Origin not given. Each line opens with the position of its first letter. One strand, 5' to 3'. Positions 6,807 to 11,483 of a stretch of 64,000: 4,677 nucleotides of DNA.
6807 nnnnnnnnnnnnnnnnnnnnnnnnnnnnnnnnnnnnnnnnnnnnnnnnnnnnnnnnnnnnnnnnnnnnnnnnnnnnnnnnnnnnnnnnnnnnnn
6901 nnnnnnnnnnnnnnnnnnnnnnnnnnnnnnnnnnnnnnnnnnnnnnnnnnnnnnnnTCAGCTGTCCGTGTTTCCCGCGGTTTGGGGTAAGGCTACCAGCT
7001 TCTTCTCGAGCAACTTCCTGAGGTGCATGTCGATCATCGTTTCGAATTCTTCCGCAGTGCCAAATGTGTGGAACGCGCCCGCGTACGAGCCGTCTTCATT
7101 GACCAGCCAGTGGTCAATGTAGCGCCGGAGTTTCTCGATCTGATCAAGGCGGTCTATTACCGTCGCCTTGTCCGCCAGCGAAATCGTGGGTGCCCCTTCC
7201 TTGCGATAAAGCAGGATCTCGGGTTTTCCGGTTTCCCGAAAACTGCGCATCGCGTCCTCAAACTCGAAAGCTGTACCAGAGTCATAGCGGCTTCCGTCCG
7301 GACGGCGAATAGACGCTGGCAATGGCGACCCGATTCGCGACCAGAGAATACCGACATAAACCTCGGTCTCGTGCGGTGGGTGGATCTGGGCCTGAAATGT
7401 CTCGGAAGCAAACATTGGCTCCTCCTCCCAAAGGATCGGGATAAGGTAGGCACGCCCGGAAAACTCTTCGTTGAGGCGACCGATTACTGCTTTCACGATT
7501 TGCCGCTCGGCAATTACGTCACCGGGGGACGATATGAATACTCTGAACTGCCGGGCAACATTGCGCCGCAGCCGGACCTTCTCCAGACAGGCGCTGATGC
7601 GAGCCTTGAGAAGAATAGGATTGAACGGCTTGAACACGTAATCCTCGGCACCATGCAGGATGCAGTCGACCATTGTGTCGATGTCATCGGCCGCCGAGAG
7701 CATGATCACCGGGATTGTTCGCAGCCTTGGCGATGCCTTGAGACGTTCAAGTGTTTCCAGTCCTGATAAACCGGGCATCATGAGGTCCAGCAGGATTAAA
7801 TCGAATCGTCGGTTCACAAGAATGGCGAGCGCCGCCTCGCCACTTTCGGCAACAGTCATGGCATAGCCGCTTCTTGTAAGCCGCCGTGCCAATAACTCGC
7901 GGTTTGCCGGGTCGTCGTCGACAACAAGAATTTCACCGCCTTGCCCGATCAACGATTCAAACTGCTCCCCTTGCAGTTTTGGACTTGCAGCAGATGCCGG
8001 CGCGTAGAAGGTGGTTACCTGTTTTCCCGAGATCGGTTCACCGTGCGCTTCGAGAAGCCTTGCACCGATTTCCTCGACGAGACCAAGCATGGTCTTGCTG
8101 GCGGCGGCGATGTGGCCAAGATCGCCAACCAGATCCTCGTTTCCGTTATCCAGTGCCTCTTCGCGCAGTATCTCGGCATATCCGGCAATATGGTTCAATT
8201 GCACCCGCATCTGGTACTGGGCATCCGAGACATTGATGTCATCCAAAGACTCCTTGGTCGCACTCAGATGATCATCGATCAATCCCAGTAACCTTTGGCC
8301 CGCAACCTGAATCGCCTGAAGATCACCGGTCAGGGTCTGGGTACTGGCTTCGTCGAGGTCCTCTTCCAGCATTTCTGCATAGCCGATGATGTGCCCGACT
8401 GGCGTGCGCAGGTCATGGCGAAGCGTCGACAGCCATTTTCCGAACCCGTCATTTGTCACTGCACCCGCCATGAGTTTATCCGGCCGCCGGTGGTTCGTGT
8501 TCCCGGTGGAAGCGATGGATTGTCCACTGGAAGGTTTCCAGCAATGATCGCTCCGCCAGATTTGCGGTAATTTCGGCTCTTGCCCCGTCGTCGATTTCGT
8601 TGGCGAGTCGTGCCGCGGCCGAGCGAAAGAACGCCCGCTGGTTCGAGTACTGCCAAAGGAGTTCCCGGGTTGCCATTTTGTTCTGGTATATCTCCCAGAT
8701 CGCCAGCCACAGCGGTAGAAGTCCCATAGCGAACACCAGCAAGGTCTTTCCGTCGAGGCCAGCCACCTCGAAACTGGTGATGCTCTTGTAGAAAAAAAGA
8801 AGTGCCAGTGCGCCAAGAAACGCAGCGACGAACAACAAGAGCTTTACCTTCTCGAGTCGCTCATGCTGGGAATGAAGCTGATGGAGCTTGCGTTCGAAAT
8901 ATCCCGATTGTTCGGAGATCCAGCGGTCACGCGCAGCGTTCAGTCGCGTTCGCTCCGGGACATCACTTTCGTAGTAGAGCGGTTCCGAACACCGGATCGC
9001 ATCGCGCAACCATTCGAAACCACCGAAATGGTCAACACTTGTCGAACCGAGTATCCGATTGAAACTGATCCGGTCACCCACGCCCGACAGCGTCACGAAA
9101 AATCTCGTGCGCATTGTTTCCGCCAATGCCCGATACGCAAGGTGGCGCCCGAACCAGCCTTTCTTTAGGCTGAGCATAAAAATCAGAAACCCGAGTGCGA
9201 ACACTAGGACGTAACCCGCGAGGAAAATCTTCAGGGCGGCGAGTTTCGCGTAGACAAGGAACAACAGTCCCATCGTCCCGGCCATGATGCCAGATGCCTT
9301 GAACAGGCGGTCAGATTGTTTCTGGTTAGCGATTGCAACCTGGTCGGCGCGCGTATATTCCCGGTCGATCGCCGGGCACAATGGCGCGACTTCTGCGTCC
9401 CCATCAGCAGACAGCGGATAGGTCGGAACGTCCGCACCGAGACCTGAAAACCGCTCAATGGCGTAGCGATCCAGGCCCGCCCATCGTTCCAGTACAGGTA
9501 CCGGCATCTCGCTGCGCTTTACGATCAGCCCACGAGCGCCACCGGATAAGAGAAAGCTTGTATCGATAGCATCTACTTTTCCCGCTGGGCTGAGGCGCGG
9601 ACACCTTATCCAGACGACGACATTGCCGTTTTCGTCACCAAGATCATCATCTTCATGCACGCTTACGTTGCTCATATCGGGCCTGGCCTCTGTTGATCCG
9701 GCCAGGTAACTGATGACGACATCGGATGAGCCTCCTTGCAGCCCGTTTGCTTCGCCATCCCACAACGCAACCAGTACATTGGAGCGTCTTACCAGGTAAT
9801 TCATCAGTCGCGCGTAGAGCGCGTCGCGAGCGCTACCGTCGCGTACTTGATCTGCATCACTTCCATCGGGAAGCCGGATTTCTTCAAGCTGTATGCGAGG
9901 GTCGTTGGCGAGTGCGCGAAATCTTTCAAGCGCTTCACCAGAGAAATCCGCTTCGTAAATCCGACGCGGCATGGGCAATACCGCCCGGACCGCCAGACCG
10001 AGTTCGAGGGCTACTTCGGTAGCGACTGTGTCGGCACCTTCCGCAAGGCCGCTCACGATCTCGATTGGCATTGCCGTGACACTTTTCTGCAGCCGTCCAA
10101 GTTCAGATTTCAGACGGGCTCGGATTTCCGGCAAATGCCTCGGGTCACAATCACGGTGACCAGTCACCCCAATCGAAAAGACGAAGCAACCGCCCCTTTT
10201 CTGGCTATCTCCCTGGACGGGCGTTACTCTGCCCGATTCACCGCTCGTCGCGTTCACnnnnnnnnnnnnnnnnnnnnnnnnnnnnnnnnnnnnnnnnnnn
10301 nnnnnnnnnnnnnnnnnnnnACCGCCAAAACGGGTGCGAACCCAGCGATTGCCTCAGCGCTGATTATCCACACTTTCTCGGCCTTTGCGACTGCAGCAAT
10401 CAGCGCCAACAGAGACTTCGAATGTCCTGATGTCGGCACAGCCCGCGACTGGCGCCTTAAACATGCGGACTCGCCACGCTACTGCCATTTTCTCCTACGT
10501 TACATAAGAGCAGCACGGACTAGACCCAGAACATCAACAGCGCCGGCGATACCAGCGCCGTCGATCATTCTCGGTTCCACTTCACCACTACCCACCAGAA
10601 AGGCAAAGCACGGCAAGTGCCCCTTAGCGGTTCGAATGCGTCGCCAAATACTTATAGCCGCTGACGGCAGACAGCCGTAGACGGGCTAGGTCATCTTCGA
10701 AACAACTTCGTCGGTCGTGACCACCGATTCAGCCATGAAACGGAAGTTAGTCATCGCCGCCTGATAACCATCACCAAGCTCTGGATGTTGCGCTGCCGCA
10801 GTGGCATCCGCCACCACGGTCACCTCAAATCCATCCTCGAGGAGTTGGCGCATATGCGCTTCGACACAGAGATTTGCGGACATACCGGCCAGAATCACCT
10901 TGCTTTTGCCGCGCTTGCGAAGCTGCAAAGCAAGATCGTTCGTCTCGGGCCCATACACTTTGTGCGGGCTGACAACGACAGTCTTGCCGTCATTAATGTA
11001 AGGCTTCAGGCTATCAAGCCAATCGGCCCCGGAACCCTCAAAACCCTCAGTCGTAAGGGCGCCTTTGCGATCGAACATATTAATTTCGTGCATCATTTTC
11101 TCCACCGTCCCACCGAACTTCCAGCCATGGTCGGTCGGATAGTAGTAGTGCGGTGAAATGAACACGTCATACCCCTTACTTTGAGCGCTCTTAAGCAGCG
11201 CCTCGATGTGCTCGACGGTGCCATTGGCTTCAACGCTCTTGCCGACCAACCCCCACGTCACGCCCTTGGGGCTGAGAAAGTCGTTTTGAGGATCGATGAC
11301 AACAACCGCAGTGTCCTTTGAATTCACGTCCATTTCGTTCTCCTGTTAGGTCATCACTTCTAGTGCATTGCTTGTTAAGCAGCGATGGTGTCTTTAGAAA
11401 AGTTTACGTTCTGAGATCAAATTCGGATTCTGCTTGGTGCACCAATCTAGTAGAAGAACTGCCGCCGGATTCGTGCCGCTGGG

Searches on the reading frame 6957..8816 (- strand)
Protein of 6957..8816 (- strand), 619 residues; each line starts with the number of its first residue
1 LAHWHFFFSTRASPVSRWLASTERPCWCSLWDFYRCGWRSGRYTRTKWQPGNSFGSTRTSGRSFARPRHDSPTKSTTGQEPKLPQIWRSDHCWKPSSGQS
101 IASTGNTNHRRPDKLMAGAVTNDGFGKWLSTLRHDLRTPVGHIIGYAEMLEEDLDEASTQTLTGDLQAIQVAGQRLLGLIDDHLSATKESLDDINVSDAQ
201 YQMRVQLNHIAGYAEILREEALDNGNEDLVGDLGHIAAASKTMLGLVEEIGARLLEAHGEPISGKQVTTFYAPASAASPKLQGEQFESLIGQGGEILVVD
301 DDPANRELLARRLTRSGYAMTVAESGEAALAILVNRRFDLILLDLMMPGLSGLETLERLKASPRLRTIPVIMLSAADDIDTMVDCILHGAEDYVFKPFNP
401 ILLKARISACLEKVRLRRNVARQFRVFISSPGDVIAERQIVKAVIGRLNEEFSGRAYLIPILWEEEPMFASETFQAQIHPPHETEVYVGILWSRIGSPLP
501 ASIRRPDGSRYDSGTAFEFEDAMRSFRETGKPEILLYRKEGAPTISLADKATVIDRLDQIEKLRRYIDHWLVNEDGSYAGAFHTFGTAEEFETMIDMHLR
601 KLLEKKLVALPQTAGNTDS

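Call 8: search_protein_families(library=pfam, proteins=[window:6957-8816:-])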
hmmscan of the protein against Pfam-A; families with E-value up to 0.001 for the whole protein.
window:6957-8816:- (619 aa): 2 families
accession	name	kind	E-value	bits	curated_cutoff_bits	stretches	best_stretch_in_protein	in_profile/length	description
PF00072.30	Response_reg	-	2.7e-30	105.2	30.2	1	296-407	1-110/111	Response regulator receiver domain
PF00512.31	HisKA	-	8.2e-14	51.8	26.9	1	127-185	4-59/66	His Kinase A (phospho-acceptor) domain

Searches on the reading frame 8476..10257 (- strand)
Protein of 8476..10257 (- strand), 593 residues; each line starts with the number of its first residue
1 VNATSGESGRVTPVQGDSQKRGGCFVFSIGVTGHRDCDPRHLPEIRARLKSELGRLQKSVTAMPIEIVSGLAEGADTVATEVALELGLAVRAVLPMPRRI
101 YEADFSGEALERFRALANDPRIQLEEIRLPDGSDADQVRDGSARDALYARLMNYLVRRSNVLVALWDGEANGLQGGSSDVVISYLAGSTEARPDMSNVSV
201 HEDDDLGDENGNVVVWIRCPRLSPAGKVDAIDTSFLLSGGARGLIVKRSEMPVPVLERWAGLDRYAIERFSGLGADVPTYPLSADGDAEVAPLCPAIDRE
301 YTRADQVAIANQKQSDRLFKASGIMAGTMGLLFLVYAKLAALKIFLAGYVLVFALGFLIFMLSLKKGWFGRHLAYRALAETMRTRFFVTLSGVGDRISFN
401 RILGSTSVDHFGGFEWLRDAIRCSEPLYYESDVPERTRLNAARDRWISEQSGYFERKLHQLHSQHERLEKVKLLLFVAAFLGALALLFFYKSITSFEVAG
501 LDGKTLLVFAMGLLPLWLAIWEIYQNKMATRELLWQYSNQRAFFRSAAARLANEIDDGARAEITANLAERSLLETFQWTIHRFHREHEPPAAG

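Call 8: search_protein_families(library=pfam, proteins=[window:8476-10257:-])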
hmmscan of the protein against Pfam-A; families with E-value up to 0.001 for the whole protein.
window:8476-10257:- (593 aa): 1 family
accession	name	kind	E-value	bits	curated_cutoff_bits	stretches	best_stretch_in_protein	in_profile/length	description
PF02481.21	DNA_processg_A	-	0.00023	20.8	29.6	1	56-97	66-107/212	DNA recombination-mediator protein A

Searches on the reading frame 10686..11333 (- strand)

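Call 8: search_protein_families(library=pfam, proteins=[window:10686-11333:-])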
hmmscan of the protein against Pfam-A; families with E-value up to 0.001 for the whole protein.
window:10686-11333:- (215 aa): 1 family
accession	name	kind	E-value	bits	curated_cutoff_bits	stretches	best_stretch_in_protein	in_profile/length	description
PF00857.26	Isochorismatase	-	4.9e-29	102.1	27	1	8-208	1-174/175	Isochorismatase domain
